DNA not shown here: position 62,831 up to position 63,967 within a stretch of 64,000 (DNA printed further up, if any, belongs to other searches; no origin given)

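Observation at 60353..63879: Locus-level hypothesis: an undescribed DNA-protein machine (pac site, second replicon/centromere, or switch)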

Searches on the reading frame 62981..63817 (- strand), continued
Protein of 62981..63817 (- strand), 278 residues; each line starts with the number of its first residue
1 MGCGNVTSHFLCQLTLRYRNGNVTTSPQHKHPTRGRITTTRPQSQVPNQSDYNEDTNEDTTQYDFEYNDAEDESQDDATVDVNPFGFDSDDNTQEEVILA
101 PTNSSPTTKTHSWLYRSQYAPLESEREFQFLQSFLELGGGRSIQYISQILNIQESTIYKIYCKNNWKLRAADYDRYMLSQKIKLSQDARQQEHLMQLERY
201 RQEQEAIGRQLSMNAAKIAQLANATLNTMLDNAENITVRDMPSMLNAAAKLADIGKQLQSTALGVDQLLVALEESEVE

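Call 29: get_annotated_region(hit=H10, flank=6000)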
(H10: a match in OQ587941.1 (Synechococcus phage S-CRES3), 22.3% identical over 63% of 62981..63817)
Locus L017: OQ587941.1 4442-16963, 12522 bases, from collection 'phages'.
description: Synechococcus phage S-CRES3, complete genome.
organism: Synechococcus phage S-CRES3 (NCBI taxid 3038222)
taxonomy: Viruses; Duplodnaviria; Heunggongvirae; Uroviricota; Caudoviricetes
host: Synechococcus sp.; source: Changjiang River estuary; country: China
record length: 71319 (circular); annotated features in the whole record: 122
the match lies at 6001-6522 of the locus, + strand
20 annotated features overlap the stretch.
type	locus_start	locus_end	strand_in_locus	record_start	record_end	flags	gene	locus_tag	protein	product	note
CDS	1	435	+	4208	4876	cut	-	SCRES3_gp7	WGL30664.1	recombinase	Rad52 recombinase S-CRES3-gp7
CDS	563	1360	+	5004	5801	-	-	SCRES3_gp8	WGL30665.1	DNA-directed RNA polymerase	DNA-directed RNA polymerase S-CRES3-gp8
CDS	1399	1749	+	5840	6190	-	-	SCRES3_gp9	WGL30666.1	single strand DNA-binding protein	Single strand DNA-binding protein S-CRES3-gp9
CDS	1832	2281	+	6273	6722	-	-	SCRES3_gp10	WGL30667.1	hypothetical protein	hypothetical protein S-CRES3-gp10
CDS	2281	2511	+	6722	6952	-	-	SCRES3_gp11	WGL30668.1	hypothetical protein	hypothetical protein S-CRES3-gp11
CDS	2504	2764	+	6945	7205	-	-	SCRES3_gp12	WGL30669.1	transcription elongation factor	Transcription elongation factor SPT5 S-CRES3-gp12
CDS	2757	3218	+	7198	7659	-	-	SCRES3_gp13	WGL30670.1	SaV protein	SaV protein S-CRES3-gp13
CDS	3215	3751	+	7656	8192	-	-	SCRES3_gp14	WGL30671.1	YgdH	YgdH S-CRES3-gp14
CDS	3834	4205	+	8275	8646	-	-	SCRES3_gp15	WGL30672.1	endodeoxyribonuclease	Endodeoxyribonuclease RusA S-CRES3-gp15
CDS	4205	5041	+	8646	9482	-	-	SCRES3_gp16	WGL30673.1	CRISPR/Cas system-associated protein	CRISPR/Cas system-associated protein Cas4 S-CRES3-gp16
CDS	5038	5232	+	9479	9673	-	-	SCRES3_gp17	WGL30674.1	hypothetical protein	hypothetical protein S-CRES3-gp17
CDS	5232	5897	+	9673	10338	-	-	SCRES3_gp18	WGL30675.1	FAD-dependent thymidylate synthase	FAD-dependent thymidylate synthase S-CRES3-gp18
CDS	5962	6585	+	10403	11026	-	-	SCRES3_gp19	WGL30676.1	terminase small subunit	Terminase small subunit S-CRES3-gp19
CDS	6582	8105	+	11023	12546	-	-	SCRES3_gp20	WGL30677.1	terminase large subunit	Terminase large subunit S-CRES3-gp20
CDS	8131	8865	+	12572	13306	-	-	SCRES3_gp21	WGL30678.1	RNA polymerase sigma factor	RNA polymerase sigma factor SigF S-CRES3-gp21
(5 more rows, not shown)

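Call 68: search_solved_structures(query=A3, max_evalue=10, show_alignments=2)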
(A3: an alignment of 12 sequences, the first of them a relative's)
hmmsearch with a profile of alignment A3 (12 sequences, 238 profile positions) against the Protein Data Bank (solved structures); distinct sequences matched with E-value up to 10: 4.
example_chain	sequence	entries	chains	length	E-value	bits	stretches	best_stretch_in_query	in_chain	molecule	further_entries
6eml_r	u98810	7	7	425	1.1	12.1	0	1-59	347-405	Serine/threonine-protein kinase RIO2 | non-specific serine/threonine protein kinase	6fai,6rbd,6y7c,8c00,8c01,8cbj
6dqj_A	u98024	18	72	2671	5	10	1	158-200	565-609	Inositol 1,4,5-trisphosphate receptor type 3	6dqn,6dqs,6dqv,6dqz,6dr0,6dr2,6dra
6uqk_A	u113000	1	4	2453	5.1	9.9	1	158-200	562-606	inositol 1,4,5-triphosphate receptor, type 3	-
7t3p_A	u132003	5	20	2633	5.6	9.8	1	158-200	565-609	Inositol 1,4,5-trisphosphate receptor type 3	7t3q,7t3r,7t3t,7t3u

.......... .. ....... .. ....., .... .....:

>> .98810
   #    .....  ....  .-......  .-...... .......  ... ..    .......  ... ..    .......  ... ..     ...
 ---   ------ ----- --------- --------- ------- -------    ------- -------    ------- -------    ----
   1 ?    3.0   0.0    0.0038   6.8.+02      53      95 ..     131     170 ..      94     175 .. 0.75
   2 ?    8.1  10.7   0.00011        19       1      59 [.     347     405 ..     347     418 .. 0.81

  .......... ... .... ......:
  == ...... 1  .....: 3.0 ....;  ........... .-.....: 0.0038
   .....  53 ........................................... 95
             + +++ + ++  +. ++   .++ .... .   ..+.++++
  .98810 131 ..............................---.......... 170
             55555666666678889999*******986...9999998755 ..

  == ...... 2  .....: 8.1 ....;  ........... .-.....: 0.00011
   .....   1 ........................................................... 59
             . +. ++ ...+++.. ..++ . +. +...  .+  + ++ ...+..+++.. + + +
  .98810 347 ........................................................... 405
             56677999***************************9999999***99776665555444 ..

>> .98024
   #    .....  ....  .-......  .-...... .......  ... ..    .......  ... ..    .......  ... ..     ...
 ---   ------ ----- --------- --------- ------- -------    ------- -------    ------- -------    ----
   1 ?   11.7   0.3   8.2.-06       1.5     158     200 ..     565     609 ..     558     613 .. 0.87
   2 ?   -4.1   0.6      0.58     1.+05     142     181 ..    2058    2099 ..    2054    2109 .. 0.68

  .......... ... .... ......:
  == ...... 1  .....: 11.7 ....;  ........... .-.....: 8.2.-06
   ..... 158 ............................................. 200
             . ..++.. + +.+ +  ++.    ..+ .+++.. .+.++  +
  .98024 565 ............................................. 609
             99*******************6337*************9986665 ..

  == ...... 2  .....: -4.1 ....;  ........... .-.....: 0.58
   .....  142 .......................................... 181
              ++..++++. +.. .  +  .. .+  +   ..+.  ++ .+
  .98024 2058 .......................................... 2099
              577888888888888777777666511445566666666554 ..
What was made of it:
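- On Small terminase (TerS), phrog_6299 / cyanosiphovirus type: The PDB sequence profile finds nothing (call 68).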

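Call 75: predict_structure(alignment_id=A3)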
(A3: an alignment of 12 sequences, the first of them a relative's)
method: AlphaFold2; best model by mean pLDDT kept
length: 278 residues; sequences in the alignment: 12
mean_pLDDT: 63.4   pTM: 0.38
mean pLDDT of the five models: 63.4, 62.1, 59.3, 58.1, 57.3
residues with pLDDT >= 90: 38; 70-90: 87; 50-70: 48; < 50: 105
segments of 3 or more residues with pLDDT < 50: 1-26, 28-31, 33-104
pLDDT, mean of each block of 10 residues (from residue 1): 41 36 37 37 38 36 35 38 43 43 51 86 90 82 86 91 90 90 91 86 82 77 74 61 70 67 60 55
secondary structure, 60 per line:
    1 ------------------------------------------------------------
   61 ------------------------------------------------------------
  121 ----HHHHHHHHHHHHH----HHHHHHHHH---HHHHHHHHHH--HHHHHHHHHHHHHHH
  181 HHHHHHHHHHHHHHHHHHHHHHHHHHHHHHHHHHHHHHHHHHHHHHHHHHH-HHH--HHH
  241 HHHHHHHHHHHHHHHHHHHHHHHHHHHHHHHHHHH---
elements in order: H125-137 H142-150 H154-163 H166-231 H238-275
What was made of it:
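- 62981..63817 (-): Small terminase (TerS)-like gene. It encodes an acidic disordered N-terminal part, a three-helix HTH and two long helices. The probable true start is the GTG at 63682. AF2 model (call 75).
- On Small terminase (TerS), phrog_6299 / cyanosiphovirus type: AF2 with a 12-sequence alignment gives three helices at 125-163 (pLDDT 82-91) and then helices at 166-231 and 238-275 (call 75).
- The AF2 model shows an HTH followed by two long helices (call 75).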

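Call 77: fold_search(model_id=the predicted structure, library=pdb)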
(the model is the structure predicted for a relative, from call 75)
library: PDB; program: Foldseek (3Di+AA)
matches with E <= 10: 50; with E <= 0.001: 0
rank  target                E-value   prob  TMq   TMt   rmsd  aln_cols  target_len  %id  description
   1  7p5x_AF               1.4e+00  0.60  0.15  0.13   5.3        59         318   25  Mycobacterial RNAP with transcriptional activator PafBC (released 2021-12-22)
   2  5tjg_F                1.9e+00  0.28  0.13  0.11   6.5        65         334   23  Thermus aquaticus delta1.1-sigmaA holoenzyme/downstream-fork promoter complex with an open clamp (released 2017-06-21)
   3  6zbc_A                2.4e+00  0.28  0.25  0.13  12.1       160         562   16  Merozoite surface protein 1 (MSP-1) from Plasmodium falciparum, main conformation (released 2021-05-19)
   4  4hob_A                2.6e+00  0.51  0.15  0.53   2.9        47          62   21  The crystal structure of the Zalpha domain from Cyprinid Herpes virus 3 (released 2013-09-11)
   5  4hob_B                2.7e+00  0.51  0.15  0.52   2.8        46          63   22  The crystal structure of the Zalpha domain from Cyprinid Herpes virus 3 (released 2013-09-11)
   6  7r3e_B                3.2e+00  0.54  0.15  0.08   2.5        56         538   32  Fusion construct of PqsE and RhlR in complex with the synthetic antagonist mBTL (released 2022-12-14)
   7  4hob_D                3.2e+00  0.41  0.15  0.54   2.8        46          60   22  The crystal structure of the Zalpha domain from Cyprinid Herpes virus 3 (released 2013-09-11)
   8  8iyj_U9               3.2e+00  0.15  0.25  0.33  10.1       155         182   13  Cryo-EM structure of the 48-nm repeat doublet microtubule from mouse sperm (released 2023-07-05)
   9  4hob_C                3.4e+00  0.41  0.15  0.51   2.8        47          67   21  The crystal structure of the Zalpha domain from Cyprinid Herpes virus 3 (released 2013-09-11)
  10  6zbc_C                4.6e+00  0.07  0.19  0.19  12.1       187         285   16  Merozoite surface protein 1 (MSP-1) from Plasmodium falciparum, main conformation (released 2021-05-19)
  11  2d1h_B                4.8e+00  0.38  0.13  0.35   1.9        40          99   12  Crystal structure of ST1889 protein from thermoacidophilic archaeon Sulfolobus tokodaii (released 2006-09-05)
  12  6zbh_C                4.8e+00  0.07  0.19  0.19  12.1       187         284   16  Merozoite surface protein 1 (MSP-1) from Plasmodium falciparum, alternative conformation 5 (released 2021-05-19)
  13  8iyj_V0               5.1e+00  0.13  0.25  0.31   9.5       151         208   13  Cryo-EM structure of the 48-nm repeat doublet microtubule from mouse sperm (released 2023-07-05)
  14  6zbl_A                5.1e+00  0.13  0.23  0.10  11.5       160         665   12  Plasmodium falciparum merozoite surface protein 1 dimer, conformation 2 (released 2021-05-19)
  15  4lws_B                5.4e+00  0.25  0.19  0.47   4.1        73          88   15  EsxA : EsxB (SeMet) hetero-dimer from Thermomonospora curvata (released 2015-02-04)
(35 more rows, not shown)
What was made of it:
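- On Small terminase (TerS), phrog_6299 / cyanosiphovirus type: Foldseek against PDB has its best hit at E 1.4, and G20C TerS at E 7.7 (call 77).
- Tried and rejected: Foldseek of the TerS model against PDB was uninformative (call 77).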

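Call 79: fold_search(model_id=the predicted structure, library=viral)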
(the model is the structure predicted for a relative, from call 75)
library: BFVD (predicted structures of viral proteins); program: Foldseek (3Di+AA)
matches with E <= 10: 125; with E <= 0.001: 1
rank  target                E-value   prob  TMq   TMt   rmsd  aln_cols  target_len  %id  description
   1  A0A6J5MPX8            2.1e-12  1.00  0.51  0.55  11.8       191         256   50  Uncharacterized protein [uncultured Caudovirales phage]
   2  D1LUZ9                5.3e-03  1.00  0.38  0.66   4.7       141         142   22  (no name in the UniProt tables at hand)
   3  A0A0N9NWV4            8.2e-02  0.47  0.21  0.07  49.6       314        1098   15  (no name in the UniProt tables at hand)
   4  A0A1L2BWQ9            9.7e-02  1.00  0.35  0.53   6.7       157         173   16  Uncharacterized protein [Nodularia phage vB_NpeS-2AV2]
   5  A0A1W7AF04            1.4e-01  0.72  0.22  0.25  17.6       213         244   12  (no name in the UniProt tables at hand)
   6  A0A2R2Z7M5            1.5e-01  0.33  0.18  0.13  38.3       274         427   14  47K [red clover associated varicosavirus]
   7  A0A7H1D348            1.6e-01  0.21  0.14  0.05  35.3       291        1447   12  Putative RNA dependent RNA polymerase [Frankliniella occidentalis associated peribunyavirus-like virus 2]
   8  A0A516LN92            1.8e-01  0.75  0.26  0.36  17.7       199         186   14  (no name in the UniProt tables at hand)
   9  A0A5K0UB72            2.0e-01  0.14  0.13  0.09  37.9       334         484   10  Uncharacterized protein [Yasminevirus sp. GU-2018]
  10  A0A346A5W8            2.3e-01  0.57  0.18  0.26  21.1       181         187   12  (no name in the UniProt tables at hand)
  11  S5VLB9                2.4e-01  0.63  0.23  0.33  23.2       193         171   14  (no name in the UniProt tables at hand)
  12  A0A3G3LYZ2            3.2e-01  0.72  0.29  0.26  19.8       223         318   11  Uncharacterized protein [Brevibacterium phage Cantare]
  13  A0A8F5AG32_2          3.2e-01  0.44  0.20  0.07  30.4       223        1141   14  Coat protein [Rhizoctonia solani phlegivirus 5]
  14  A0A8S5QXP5            3.4e-01  0.69  0.25  0.42  13.3       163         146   16  Terminase small subunit [Siphoviridae sp. ctr592]
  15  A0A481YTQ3            3.8e-01  0.63  0.34  0.21  33.0       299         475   12  Uncharacterized protein [Marseillevirus LCMAC101]
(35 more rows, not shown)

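Call 80: search_protein_families(library=ncbifam, proteins=[window:62981-63817:-, L007:12757-13377:+, L014:7473-8159:+, L012:4768-5421:+, L007:11010-11438:+, L015:2302-2727:+], max_evalue=1)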
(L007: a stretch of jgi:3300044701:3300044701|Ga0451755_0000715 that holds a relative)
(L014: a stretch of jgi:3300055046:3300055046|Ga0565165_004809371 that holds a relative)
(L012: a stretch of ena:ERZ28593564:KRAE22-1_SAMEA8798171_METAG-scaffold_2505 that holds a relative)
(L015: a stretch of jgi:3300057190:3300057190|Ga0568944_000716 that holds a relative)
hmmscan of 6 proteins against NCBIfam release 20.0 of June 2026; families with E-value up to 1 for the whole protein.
window:62981-63817:- (278 aa): 1 family
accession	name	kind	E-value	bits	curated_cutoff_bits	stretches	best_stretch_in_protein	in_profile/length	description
NF040595.1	HTH_Cbp1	equivalog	0.072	13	140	1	136-167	57-89/135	CRISPR DNA repeat-binding protein Cbp1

L007:12757-13377:+ (206 aa): 0 families

L014:7473-8159:+ (228 aa): 1 family
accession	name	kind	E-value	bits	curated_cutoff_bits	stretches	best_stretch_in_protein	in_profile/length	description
TIGR01546.1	GAPDH-II_archae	equivalog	0.021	14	232.9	1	173-223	141-190/333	phosphorylating glyceraldehyde-3-phosphate dehydrogenase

L012:4768-5421:+ (217 aa): 0 families

L007:11010-11438:+ (142 aa): 1 family
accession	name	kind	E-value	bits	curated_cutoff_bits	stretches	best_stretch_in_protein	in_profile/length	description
TIGR01889.1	Staph_reg_Sar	paralog_domain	0.052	13.9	62.6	1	29-101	6-73/109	staphylococcal accessory regulator family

L015:2302-2727:+ (141 aa): 14 families
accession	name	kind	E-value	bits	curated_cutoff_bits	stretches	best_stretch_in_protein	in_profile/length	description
NF040939.2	trans_reg_lrs14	equivalog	0.00068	19.6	90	1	27-85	18-71/103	Lrs14 family HTH-type transcriptional regulator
TIGR01884.1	cas_HTH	subfamily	0.0015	18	60.2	1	52-83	158-189/202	CRISPR-associated CARF protein Csa3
NF049902.1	FTL_1293_fam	exception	0.0016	18.6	170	1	49-121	21-90/150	FTL_1293 family small RNA FtrC-regulated protein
TIGR00122.1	birA_repr_reg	equivalog_domain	0.0031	17.4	70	1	55-77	18-40/69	biotin operon repressor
NF008273.0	PRK11050.1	equivalog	0.0033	17.1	153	1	54-87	58-91/156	manganese-binding transcriptional regulator MntR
NF053606.1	Sta1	subfamily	0.0036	17.4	80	1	27-83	17-67/100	Sta1 family transcriptional regulator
NF008846.0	PRK11886.1-1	equivalog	0.02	14.2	353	1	51-111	18-82/312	bifunctional biotin--[acetyl-CoA-carboxylase] ligase/biotin operon repressor BirA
NF033788.1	HTH_metalloreg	subfamily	0.03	14.1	55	1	50-83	25-58/77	metalloregulator ArsR/SmtB family transcription factor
TIGR01495.1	ETRAMP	paralog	0.032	14.3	32.75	1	92-131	18-56/85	ETRAMP family protein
TIGR02325.1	C_P_lyase_phnF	equivalog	0.032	13.7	156.8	1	54-116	36-95/238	phosphonate metabolism transcriptional regulator PhnF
TIGR02937.1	sigma70-ECF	superfamily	0.04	13.6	42.9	1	50-76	133-159/165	sigma-70 family RNA polymerase sigma factor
NF040947.1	trans_reg_LysM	equivalog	0.041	13.7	180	1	52-82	19-49/136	HTH-type transcriptional regulator LysM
NF002926.0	PRK03573.1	equivalog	0.052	13.5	120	1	46-83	42-79/144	transcriptional regulator SlyA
NF038385.1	IS66_access_TnpA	equivalog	0.08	12.5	150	1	44-77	10-43/190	IS66-like element accessory protein TnpA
